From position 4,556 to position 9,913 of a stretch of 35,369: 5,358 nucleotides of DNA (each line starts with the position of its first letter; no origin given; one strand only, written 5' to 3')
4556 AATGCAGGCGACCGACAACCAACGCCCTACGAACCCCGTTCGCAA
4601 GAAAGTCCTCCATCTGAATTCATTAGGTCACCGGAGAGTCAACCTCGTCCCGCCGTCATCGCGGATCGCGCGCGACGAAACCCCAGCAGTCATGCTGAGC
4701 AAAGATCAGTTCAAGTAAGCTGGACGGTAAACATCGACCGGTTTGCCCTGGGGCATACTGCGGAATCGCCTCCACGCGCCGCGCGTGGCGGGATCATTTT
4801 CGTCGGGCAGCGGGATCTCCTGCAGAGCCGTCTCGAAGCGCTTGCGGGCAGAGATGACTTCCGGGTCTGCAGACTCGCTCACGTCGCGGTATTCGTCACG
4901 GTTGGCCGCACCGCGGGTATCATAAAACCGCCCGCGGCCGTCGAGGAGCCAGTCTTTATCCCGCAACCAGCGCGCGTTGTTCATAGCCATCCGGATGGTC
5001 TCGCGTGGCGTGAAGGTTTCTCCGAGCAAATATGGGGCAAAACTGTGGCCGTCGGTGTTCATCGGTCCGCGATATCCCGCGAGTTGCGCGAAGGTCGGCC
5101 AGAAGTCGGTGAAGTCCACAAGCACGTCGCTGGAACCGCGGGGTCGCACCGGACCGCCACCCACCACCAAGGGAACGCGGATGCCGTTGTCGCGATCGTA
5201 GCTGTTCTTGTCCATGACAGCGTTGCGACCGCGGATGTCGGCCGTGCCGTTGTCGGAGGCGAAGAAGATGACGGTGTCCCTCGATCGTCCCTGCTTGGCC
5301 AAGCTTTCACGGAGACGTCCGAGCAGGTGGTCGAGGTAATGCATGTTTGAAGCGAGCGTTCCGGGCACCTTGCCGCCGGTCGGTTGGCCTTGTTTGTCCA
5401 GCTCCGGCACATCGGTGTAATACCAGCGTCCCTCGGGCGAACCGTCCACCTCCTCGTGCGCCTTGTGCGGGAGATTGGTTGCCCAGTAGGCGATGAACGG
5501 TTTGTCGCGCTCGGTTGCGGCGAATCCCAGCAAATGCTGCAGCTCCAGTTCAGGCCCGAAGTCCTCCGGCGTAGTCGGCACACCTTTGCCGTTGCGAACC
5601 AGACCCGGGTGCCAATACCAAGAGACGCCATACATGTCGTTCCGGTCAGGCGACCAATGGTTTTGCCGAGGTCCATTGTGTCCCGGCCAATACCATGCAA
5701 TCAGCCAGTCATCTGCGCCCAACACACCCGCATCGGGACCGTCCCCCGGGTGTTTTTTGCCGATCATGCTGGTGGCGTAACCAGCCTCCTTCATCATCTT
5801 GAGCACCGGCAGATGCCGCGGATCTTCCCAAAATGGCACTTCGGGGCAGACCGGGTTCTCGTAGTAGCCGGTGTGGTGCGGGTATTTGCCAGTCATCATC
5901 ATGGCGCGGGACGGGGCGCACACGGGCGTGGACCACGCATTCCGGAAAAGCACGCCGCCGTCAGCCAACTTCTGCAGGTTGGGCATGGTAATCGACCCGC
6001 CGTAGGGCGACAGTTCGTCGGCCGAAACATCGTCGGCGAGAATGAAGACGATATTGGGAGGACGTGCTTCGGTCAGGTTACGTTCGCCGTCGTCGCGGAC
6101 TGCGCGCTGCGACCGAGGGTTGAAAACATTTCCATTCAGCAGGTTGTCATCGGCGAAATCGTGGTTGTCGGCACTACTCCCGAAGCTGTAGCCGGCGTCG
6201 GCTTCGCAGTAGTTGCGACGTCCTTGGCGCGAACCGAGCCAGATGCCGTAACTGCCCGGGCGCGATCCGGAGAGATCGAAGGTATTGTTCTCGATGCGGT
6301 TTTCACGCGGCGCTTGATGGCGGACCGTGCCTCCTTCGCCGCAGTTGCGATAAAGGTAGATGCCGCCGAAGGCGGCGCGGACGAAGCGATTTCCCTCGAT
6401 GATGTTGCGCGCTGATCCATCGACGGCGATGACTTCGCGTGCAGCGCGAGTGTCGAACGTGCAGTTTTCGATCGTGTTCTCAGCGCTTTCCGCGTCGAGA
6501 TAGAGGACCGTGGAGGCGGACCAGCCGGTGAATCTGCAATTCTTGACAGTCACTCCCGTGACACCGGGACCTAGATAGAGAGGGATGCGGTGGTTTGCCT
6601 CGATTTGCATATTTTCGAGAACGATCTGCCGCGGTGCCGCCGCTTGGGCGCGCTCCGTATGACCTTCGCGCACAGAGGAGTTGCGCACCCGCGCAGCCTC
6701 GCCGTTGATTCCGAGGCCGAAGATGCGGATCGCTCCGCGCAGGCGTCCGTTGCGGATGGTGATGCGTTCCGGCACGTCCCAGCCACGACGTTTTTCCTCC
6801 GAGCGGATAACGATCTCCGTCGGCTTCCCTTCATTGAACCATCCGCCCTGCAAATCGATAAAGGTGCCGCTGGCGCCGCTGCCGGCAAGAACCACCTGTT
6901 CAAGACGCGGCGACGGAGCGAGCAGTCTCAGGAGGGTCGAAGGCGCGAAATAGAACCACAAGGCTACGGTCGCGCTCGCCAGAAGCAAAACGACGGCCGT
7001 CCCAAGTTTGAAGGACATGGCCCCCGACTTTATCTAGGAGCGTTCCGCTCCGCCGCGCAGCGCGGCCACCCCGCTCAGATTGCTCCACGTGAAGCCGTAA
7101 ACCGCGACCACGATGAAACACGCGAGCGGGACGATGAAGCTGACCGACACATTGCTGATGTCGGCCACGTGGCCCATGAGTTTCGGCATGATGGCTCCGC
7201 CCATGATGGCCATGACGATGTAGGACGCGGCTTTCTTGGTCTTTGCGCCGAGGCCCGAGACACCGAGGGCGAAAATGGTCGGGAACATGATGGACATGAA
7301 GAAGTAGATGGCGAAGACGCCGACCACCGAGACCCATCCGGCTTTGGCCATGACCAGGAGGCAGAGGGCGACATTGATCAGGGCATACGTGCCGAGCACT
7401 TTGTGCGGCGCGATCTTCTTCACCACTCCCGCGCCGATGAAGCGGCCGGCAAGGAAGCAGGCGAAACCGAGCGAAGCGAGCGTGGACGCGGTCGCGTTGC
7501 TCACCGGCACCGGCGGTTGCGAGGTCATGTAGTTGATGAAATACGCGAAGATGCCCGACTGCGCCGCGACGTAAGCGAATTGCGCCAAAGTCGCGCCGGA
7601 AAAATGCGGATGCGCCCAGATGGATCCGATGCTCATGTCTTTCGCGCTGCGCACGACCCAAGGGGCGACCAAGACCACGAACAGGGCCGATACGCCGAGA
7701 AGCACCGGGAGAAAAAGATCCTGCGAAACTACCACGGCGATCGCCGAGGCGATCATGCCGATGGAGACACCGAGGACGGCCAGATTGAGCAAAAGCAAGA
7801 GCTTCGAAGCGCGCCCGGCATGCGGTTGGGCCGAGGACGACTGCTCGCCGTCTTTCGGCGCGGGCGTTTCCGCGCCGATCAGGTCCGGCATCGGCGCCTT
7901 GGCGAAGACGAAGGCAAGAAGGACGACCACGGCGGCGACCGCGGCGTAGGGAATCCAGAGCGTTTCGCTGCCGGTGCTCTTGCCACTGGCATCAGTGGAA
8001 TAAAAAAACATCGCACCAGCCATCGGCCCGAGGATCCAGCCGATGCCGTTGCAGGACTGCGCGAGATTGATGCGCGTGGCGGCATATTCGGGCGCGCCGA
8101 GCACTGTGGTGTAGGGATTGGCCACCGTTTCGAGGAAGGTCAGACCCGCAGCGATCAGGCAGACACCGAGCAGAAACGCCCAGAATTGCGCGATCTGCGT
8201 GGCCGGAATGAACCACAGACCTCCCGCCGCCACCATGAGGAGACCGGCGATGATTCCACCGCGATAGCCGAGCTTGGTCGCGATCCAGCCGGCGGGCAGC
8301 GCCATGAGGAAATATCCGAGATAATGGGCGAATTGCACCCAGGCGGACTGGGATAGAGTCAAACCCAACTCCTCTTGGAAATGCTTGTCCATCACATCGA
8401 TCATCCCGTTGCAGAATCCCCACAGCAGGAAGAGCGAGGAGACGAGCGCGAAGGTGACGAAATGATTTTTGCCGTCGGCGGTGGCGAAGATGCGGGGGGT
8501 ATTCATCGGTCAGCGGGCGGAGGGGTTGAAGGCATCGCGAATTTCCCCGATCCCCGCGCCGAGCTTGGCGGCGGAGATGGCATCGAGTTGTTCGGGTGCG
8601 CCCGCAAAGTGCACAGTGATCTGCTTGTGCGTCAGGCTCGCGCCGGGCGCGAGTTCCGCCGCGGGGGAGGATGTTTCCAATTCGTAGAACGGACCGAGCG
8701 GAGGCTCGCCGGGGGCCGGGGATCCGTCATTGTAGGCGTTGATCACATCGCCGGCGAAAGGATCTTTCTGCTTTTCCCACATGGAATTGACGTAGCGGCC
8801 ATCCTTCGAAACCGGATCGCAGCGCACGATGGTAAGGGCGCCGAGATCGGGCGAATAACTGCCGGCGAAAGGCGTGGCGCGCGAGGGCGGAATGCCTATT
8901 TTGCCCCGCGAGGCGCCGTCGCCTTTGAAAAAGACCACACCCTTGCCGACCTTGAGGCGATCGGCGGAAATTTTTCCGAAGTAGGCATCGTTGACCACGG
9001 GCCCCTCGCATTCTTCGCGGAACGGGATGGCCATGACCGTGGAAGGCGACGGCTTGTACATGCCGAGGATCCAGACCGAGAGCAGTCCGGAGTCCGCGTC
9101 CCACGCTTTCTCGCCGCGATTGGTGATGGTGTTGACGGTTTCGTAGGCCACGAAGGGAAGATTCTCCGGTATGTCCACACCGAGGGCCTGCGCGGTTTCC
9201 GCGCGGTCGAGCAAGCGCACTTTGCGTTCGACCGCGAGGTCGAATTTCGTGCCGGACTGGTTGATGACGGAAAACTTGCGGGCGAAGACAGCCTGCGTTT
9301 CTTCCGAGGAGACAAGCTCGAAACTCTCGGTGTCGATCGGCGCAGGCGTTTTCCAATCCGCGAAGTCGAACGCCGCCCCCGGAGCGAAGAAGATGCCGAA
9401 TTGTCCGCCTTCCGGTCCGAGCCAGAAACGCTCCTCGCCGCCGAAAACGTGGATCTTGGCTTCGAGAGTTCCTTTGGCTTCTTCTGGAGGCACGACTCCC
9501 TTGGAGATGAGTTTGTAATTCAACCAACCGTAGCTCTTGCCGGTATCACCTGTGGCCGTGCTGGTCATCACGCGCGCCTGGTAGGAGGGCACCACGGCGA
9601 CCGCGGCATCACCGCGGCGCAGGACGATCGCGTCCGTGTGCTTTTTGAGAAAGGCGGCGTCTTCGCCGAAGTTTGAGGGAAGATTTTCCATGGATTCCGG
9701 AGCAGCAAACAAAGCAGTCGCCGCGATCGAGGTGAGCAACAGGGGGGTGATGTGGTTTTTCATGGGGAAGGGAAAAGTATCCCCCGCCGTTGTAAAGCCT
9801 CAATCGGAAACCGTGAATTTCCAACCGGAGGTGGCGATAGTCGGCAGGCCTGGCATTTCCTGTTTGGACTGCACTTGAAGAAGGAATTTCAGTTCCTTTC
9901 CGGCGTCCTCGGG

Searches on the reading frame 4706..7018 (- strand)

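Call 9: search_protein_families(library=pfam, proteins=[window:4706-7018:-], max_evalue=0.001)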
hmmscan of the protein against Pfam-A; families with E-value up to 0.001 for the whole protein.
window:4706-7018:- (770 aa): 4 families
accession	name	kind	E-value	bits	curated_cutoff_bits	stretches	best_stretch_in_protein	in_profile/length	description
PF00884.28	Sulfatase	-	5.1e-44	151.2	25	1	321-649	1-301/301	Sulfatase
PF01663.27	Phosphodiest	-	2.7e-13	50.7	23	1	324-613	2-242/342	Type I phosphodiesterase / nucleotide pyrophosphatase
PF13229.12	Beta_helix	-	3.5e-10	40.2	25.9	1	104-264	5-147/158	Right handed beta helix region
PF05048.19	NosD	-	5.6e-05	23.1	23.6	1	155-300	48-171/212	Periplasmic copper-binding protein (NosD)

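Call 81: search_protein_families(library=ncbifam, proteins=[window:4706-7018:-], max_evalue=0.001)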
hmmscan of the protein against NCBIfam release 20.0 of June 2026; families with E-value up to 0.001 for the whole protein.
window:4706-7018:- (770 aa): 4 families
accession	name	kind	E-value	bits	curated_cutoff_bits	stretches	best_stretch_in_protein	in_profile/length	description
NF010322.0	PRK13759.1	equivalog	4.9e-31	107.8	481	2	318-423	4-106/486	arylsulfatase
TIGR03417.1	chol_sulfatase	equivalog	2.1e-25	89.6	433.45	2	321-508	3-185/500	choline-sulfatase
NF045661.1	HdlasePehA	equivalog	5.6e-20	71.4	900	2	321-423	3-101/506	phosphoric/sulfuric ester hydrolase PehA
NF052527.1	Mn_arylsulf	exception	2.5e-15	56.3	850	2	321-423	2-102/479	manganese-dependent arylsulfatase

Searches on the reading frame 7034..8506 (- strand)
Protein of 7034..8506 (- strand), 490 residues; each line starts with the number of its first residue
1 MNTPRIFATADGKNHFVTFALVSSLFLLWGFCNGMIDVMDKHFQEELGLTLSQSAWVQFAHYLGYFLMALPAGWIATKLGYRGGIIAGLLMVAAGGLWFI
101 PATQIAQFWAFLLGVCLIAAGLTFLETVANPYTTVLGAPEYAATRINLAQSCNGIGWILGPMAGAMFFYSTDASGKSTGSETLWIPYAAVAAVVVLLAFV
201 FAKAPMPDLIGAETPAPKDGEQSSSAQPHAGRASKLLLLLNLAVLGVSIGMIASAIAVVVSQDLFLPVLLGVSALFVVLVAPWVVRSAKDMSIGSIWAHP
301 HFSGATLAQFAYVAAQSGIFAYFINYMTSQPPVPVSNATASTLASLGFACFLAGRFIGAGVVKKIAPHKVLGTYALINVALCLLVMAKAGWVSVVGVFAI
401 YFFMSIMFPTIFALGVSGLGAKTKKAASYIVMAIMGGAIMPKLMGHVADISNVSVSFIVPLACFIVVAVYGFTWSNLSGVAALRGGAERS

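Call 9: search_protein_families(library=pfam, proteins=[window:7034-8506:-], max_evalue=0.001)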
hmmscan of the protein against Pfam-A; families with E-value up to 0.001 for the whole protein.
window:7034-8506:- (490 aa): 1 family
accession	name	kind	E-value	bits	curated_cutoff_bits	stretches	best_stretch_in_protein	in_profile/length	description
PF07690.21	MFS_1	-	4.6e-16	59.1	33.4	1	31-421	10-325/347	Major Facilitator Superfamily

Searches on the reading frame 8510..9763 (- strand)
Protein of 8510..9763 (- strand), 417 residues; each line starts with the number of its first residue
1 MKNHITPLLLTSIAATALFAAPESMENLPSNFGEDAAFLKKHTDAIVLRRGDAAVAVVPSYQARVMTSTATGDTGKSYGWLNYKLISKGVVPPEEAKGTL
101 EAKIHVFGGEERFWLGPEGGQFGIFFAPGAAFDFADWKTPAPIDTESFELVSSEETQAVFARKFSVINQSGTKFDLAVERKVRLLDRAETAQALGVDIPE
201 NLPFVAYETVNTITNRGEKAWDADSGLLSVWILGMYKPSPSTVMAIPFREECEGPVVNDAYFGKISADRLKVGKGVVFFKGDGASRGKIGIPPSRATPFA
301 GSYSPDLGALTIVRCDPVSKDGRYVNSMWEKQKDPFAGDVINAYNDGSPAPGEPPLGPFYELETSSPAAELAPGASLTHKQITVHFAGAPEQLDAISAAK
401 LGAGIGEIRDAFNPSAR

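Call 9: search_protein_families(library=pfam, proteins=[window:8510-9763:-], max_evalue=0.001)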
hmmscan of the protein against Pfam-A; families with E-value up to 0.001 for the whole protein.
window:8510-9763:- (417 aa): 1 family
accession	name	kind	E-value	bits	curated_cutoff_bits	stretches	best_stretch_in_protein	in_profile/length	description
PF20583.3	DUF6786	-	3e-150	500.6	27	1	31-412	2-376/376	Family of unknown function (DUF6786)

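Call 81: search_protein_families(library=ncbifam, proteins=[window:8510-9763:-], max_evalue=0.001)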
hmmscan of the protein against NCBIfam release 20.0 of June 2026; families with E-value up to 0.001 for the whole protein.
window:8510-9763:- (417 aa): 0 families
